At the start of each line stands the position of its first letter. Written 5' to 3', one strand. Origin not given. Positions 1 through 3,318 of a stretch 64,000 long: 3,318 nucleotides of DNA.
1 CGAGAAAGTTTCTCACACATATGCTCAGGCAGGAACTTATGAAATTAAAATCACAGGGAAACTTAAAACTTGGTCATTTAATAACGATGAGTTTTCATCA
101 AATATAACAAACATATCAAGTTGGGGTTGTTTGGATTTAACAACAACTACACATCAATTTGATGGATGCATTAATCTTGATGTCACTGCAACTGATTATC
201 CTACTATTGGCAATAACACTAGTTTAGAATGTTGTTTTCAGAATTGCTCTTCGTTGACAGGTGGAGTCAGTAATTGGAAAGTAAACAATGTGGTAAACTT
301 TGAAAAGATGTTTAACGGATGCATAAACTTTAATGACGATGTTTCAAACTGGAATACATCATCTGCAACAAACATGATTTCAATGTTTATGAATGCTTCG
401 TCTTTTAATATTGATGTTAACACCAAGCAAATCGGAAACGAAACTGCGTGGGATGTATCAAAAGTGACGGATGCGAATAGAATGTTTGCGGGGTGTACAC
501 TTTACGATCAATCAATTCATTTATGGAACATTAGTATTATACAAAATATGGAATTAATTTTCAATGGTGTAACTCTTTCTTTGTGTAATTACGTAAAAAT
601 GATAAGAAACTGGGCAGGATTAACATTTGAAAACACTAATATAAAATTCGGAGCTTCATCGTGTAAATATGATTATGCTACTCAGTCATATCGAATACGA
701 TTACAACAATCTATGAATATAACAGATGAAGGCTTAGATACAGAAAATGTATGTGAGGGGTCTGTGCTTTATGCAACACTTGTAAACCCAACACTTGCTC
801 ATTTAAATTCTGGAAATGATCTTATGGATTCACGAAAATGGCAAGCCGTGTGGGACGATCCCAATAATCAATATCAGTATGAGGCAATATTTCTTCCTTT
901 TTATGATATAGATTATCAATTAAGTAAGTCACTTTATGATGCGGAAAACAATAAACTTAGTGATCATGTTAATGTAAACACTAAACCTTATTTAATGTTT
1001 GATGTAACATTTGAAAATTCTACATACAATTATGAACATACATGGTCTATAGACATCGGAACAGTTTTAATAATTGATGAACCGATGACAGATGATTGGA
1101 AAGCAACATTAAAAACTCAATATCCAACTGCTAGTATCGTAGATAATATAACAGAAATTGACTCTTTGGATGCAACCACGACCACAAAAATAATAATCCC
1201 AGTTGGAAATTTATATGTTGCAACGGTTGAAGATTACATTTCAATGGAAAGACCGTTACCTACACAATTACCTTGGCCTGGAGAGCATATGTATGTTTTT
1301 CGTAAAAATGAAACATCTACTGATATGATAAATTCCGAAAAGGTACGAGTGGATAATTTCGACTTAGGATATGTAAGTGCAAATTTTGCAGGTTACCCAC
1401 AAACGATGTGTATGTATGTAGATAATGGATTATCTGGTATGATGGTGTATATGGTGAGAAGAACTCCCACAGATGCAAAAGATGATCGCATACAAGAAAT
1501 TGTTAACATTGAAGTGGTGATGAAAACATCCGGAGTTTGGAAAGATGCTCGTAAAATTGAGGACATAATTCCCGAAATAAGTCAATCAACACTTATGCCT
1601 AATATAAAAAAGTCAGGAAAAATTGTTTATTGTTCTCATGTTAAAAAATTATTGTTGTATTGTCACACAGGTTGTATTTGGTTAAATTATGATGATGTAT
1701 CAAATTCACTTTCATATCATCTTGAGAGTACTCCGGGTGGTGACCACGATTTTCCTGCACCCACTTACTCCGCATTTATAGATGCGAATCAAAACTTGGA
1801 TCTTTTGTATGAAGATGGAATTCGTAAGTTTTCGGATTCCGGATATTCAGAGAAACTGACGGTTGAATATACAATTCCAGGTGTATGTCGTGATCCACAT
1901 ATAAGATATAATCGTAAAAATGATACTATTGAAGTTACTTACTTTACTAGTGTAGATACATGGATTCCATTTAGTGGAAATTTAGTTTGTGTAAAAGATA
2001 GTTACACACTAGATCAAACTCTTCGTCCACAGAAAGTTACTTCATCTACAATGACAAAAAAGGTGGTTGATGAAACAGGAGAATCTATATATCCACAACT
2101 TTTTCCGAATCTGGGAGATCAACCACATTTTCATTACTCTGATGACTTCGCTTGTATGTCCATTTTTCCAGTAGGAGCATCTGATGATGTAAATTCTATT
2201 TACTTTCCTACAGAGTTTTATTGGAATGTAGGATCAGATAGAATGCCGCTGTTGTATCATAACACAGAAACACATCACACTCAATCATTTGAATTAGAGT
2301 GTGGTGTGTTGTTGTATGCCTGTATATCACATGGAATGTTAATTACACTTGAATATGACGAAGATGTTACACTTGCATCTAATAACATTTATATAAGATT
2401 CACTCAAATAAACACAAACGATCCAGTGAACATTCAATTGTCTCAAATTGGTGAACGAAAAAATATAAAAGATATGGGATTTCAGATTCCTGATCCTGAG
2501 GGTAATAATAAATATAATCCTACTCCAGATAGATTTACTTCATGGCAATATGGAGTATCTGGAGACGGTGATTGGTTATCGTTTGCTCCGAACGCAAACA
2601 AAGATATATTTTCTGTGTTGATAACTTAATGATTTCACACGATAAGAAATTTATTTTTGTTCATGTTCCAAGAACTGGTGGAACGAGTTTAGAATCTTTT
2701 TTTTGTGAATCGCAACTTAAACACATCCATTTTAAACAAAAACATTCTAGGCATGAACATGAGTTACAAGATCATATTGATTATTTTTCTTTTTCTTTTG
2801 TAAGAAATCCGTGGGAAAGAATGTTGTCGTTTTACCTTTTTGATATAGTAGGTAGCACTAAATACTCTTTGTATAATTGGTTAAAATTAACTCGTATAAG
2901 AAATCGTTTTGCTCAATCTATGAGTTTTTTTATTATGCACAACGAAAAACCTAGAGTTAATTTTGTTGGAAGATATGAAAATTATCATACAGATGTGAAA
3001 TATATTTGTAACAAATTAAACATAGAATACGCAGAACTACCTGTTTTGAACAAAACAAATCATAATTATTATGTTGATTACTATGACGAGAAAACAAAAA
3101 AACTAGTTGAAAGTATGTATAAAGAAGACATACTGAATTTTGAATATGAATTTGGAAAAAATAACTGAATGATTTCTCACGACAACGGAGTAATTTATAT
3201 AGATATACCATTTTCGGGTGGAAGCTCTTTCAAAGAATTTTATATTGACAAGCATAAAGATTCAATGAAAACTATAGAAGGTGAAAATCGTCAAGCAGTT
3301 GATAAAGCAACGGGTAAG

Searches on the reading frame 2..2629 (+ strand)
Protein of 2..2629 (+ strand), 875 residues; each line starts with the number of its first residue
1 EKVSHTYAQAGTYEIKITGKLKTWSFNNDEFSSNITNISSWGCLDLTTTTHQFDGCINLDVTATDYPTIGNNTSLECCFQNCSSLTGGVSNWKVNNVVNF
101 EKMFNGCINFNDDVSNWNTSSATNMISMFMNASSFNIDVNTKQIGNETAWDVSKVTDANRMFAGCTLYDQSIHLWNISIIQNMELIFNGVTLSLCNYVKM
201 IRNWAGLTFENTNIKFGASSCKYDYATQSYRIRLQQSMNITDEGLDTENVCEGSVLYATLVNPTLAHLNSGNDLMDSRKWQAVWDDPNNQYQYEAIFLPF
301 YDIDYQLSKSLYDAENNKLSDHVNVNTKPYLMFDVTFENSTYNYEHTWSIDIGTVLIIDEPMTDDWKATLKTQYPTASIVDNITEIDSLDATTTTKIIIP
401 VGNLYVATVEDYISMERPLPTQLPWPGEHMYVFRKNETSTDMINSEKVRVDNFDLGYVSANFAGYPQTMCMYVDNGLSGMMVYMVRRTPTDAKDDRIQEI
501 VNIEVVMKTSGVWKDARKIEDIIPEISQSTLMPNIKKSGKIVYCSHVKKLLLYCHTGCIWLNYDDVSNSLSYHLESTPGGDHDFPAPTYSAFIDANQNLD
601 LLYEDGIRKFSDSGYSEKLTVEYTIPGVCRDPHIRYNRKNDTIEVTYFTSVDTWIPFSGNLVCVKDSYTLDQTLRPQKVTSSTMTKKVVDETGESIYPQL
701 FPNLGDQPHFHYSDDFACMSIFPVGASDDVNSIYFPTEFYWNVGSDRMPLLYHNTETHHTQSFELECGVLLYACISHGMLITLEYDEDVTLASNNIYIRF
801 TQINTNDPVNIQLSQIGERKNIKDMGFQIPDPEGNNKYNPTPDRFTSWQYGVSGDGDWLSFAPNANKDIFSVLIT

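Call 4: search_protein_families(library=pfam, proteins=[window:2-2629:+], max_evalue=0.01)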
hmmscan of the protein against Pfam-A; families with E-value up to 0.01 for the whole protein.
window:2-2629:+ (875 aa): 1 family
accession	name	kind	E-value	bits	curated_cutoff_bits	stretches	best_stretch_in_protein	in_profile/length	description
PF03382.20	DUF285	-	5.9e-29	100.7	25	1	73-191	1-111/120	Mycoplasma protein of unknown function, DUF285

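Call 12: search_protein_families(library=phrogs, proteins=[window:2-2629:+], max_evalue=0.001)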
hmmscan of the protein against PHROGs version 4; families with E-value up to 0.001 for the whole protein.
window:2-2629:+ (875 aa): 3 families
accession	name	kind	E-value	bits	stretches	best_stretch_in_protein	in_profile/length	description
phrog_22899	-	unknown function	1.6e-20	73.1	2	68-216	232-369/1857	-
phrog_17273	-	unknown function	3.3e-20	72.1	1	11-214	1112-1292/1713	-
phrog_3649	-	unknown function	1e-11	45.5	1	59-188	151-276/375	-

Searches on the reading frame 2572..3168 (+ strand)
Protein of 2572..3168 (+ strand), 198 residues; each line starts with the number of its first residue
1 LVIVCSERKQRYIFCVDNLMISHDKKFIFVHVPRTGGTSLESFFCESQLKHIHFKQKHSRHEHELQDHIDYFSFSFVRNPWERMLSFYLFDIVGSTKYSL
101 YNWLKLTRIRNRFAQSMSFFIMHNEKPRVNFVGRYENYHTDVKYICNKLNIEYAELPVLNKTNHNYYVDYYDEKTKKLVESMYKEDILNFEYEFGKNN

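Call 4: search_protein_families(library=pfam, proteins=[window:2572-3168:+], max_evalue=0.01)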
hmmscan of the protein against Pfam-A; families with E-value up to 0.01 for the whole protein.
window:2572-3168:+ (198 aa): 1 family
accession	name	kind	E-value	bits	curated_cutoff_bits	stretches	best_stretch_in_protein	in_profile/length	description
PF03567.20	Sulfotransfer_2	-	3.1e-14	54.1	22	1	18-193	2-252/252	Sulfotransferase family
